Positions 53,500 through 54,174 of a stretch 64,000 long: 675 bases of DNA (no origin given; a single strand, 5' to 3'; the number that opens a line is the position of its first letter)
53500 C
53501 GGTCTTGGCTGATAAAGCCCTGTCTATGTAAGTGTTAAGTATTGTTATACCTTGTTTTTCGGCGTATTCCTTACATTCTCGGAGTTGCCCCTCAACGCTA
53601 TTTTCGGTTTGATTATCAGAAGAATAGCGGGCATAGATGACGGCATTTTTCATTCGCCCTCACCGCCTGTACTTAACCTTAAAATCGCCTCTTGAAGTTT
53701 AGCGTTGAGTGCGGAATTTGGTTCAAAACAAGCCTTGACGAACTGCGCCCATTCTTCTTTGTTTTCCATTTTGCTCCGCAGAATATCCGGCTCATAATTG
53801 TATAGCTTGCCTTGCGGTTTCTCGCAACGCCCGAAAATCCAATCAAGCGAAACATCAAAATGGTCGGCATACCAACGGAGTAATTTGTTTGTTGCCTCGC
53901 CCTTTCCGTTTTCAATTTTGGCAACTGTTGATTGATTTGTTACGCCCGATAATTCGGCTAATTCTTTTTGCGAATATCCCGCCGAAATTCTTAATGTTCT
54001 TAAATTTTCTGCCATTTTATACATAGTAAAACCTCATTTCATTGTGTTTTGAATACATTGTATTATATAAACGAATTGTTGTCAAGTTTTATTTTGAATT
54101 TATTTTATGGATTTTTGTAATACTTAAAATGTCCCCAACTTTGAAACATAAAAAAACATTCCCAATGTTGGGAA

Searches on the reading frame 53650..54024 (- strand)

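Call 8: search_protein_families(library=pfam, proteins=[window:53650-54024:-], max_evalue=0.1)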
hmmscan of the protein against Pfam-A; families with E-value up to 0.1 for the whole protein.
window:53650-54024:- (124 aa): 3 families
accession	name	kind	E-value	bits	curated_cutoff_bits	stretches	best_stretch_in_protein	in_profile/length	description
PF01381.28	HTH_3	-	4.9e-13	49.3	23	1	8-63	1-55/55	Helix-turn-helix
PF13560.12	HTH_31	-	1e-08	35.8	27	1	5-59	3-57/64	Helix-turn-helix domain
PF12844.13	HTH_19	-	1.3e-05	25.5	30.2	1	6-64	2-59/64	Helix-turn-helix domain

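Call 9: search_protein_families(library=padloc, proteins=[window:53650-54024:-], max_evalue=0.1)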
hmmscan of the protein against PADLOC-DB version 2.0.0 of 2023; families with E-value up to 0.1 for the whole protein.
window:53650-54024:- (124 aa): 13 families
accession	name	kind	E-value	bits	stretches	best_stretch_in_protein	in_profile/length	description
PDLC02926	HTH_VI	-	1.5e-12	45.6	1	4-69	2-66/92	-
PDLC03947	RmrA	-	3.7e-07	27.3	1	4-73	12-80/383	-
PDLC03951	RmrA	-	4.1e-06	24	1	5-113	10-112/400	-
PDLC04142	capH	-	4.2e-06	25.8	1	4-70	7-72/103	capH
PDLC03953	RmrA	-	4.5e-05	20.8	1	3-58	5-59/373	-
PDLC03664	Control_protein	-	0.00043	18.7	1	3-42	13-51/74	control protein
PDLC03945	RmrA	-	0.00052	17.3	1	5-67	4-65/394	-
PDLC03949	RmrA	-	0.0011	15.9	1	6-66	5-64/363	-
PDLC03954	RmrA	-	0.0021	15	1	5-70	12-76/380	-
PDLC03943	RmrA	-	0.0038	14.3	1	6-61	5-59/370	-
PDLC03671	Control_protein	-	0.01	14.1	1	4-41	15-51/84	control protein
PDLC03944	RmrA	-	0.027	11.5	1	6-54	9-56/384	-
PDLC03536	REase_II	-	0.032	11.9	1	4-54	11-60/237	Type II restriction enzyme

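Call 68: search_protein_families(library=ncbifam, proteins=[window:53650-54024:-], max_evalue=0.01)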
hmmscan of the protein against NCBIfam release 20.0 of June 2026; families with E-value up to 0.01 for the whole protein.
window:53650-54024:- (124 aa): 9 families
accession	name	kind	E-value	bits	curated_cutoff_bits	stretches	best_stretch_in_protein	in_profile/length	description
NF041951.1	phage_RstR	subfamily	6.5e-09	36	80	1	3-70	2-68/108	RstR family transcriptional repressor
TIGR03070.1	couple_hipB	subfamily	3e-08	33.5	71.65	1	4-45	3-43/58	type II toxin-antitoxin system Y4mF family antitoxin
NF006015.0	PRK08154.1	subfamily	8.1e-08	31.8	204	1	3-75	30-101/314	anaerobic benzoate catabolism transcriptional regulator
NF007408.0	PRK09943.1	equivalog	2.5e-05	23.9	211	1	4-71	8-74/185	HTH-type transcriptional regulator PuuR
NF047948.1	male_kill_WMK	equivalog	2.8e-05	23.7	300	1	2-66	4-67/300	WO male-killing family protein Wmk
TIGR03830.1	CxxCG_CxxCG_HTH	subfamily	0.00017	21.3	61.8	1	5-55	67-119/127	type II TA system antitoxin MqsA family protein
NF052239.1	antitox_spr1629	equivalog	0.00061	19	335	1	5-67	4-65/377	spr1629 family repressor/antitoxin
NF007257.0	PRK09706.1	subfamily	0.0013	18.5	101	1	4-72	6-74/135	transcriptional repressor DicA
NF041575.1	antitoxPezA_Strep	equivalog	0.0015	18.5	290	1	5-66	3-63/158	type II toxin-antitoxin system antitoxin PezA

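Call 69: search_protein_families(library=phrogs, proteins=[window:53650-54024:-], max_evalue=0.001)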
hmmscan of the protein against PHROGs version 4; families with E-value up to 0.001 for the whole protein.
window:53650-54024:- (124 aa): 13 families
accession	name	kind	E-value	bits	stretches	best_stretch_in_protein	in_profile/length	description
phrog_8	-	transcription regulation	1.1e-15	58.9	1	1-73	74-145/346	transcriptional regulator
phrog_3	-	transcription regulation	1.2e-15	59.2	1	1-101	86-184/430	transcriptional repressor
phrog_4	-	transcription regulation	1.1e-11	45.4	1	3-71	132-199/400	transcriptional repressor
phrog_1373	-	transcription regulation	2e-09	38.7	1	2-75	62-134/166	transcriptional regulator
phrog_2967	-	transcription regulation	9.2e-09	36.2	1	3-66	10-72/225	transcriptional regulator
phrog_5823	-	transcription regulation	4.3e-08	33.7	1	3-66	6-69/404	transcriptional regulator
phrog_2328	-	transcription regulation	1.1e-07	32.7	1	4-66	16-77/128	transcriptional repressor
phrog_2439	-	transcription regulation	3.5e-07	30.4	1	6-67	10-70/367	transcriptional regulator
phrog_7396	-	unknown function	4.4e-07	30.8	1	6-69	18-83/227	-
phrog_7950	-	transcription regulation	2.1e-05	25.5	1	4-43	8-46/68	transcriptional repressor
phrog_7241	-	transcription regulation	0.00023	22.2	1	6-61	64-118/122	transcriptional regulator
phrog_38027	-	transcription regulation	0.00038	21.5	1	6-46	71-110/143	transcriptional repressor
phrog_6831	-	transcription regulation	0.0007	20.5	0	13-42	15-43/68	transcriptional regulator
